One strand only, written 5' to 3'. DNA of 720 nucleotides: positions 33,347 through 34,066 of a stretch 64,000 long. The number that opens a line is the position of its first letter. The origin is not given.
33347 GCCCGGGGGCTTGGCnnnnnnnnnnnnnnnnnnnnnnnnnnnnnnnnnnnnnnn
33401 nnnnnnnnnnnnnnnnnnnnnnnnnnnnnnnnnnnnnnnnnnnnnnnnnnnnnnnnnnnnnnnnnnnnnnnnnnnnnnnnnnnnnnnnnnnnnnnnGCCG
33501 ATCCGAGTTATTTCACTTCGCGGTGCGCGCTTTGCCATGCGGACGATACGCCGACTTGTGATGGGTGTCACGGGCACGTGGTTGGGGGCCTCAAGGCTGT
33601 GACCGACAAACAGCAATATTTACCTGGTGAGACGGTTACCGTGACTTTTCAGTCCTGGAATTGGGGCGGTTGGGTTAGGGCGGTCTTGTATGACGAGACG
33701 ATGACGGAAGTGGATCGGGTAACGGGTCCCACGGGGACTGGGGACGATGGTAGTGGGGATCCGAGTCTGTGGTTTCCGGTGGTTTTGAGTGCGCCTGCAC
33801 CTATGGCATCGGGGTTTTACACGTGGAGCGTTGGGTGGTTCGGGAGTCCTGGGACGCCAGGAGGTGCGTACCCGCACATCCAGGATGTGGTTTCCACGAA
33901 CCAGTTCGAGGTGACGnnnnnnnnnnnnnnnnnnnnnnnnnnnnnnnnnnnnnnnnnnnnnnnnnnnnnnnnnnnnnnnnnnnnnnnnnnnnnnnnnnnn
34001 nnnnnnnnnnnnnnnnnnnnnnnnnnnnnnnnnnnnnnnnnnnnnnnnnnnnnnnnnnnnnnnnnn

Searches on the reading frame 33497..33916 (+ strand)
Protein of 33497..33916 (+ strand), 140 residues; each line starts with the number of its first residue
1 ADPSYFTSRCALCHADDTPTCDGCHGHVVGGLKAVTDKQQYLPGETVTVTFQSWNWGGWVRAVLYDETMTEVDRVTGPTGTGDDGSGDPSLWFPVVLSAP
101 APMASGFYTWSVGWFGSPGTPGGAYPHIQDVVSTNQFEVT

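Call 46: find_homologous_proteins(query=window:33497-33916:+)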
Query seq(140 aa) (140 aa): 32 proteins with E <= 0.001 among 51 candidates.
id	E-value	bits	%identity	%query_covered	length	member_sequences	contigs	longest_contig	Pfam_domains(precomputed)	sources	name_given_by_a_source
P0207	3.1e-37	146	55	89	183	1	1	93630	-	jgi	jgi:hypothetical protein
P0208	5.2e-36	142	49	95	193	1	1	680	-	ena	-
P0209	2.7e-35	140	51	95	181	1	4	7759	-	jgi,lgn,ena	-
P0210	5.2e-35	139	53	89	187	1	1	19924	-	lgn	-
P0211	1.0e-34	138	55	84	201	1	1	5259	-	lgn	-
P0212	1.6e-34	137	57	83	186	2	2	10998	-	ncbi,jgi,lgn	ncbi:MAG: hypothetical protein PVF43_05735 [Candidatus Eiseniibacteriota bacterium]|jgi:hypothetical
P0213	1.6e-34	137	54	82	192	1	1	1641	-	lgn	-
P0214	5.2e-34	136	55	88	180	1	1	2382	-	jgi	-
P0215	1.1e-33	134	56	81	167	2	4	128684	-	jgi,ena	-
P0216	5.4e-33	132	51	88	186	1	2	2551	-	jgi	jgi:hypothetical protein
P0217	9.6e-33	131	50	92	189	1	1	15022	-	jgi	jgi:hypothetical protein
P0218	1.0e-32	131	51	95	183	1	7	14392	-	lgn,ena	-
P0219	3.1e-32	130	55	86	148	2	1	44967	-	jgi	-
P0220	3.8e-32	129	53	79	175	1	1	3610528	-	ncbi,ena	-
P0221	7.5e-32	129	55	83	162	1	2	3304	-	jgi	jgi:hypothetical protein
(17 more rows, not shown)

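Call 48: find_encoding_contigs(protein=P0220, flank=10000, max_places=2)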
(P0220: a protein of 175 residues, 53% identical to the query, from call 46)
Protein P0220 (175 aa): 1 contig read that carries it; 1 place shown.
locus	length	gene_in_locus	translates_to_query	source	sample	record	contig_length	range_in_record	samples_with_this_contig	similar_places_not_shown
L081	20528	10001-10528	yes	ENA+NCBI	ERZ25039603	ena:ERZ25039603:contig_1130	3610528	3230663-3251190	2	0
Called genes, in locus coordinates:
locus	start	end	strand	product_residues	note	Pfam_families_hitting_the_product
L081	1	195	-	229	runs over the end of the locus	-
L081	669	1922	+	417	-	-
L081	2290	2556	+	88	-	PF13686:DrsE_2 (weak)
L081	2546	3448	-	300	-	PF00753:Lactamase_B (weak), PF23023:Anti-Pycsar_Apyc1, PF12706:Lactamase_B_2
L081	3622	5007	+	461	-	-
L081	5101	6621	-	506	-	-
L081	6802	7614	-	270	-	PF03352:Adenine_glyco (weak)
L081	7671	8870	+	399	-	PF07676:PD40 (faint), PF26549:Tricorn_N (faint), PF26550:Tricorn_2nd (faint)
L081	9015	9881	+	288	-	PF00535:Glycos_transf_2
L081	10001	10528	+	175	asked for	-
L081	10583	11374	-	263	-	PF06750:A24_N_bact, PF01478:Peptidase_A24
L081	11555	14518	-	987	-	PF07504:FTP (weak), PF13860:FlgD_ig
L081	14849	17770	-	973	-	PF13860:FlgD_ig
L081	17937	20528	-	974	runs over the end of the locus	PF02128:Peptidase_M36 (weak), PF13860:FlgD_ig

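Call 49: find_encoding_contigs(protein=P0207, flank=10000, max_places=2)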
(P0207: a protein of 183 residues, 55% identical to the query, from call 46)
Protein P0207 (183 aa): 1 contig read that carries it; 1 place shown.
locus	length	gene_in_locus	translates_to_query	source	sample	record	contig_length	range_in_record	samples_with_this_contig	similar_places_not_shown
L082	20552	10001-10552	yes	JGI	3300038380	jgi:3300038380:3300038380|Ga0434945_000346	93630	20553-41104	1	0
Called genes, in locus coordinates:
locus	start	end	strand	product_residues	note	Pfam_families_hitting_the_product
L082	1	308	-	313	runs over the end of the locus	PF00056:Ldh_1_N, PF02866:Ldh_1_C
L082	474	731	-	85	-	PF01016:Ribosomal_L27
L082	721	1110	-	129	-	PF00829:Ribosomal_L21p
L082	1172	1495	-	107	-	-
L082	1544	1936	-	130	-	-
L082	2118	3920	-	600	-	-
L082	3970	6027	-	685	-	PF12969:DUF3857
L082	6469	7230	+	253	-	PF21347:DUF3108_like (weak)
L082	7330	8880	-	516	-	PF00575:S1 (faint), PF10150:RNase_E_G, PF20833:RNase_E_G_Thio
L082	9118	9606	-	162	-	-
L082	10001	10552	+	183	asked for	-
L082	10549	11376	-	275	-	PF08501:Shikimate_dh_N, PF18317:SDH_C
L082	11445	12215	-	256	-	PF01790:LGT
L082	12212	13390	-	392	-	PF01098:FTSW_RODA_SPOVE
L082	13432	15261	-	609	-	PF03717:PBP_dimer, PF00905:Transpeptidase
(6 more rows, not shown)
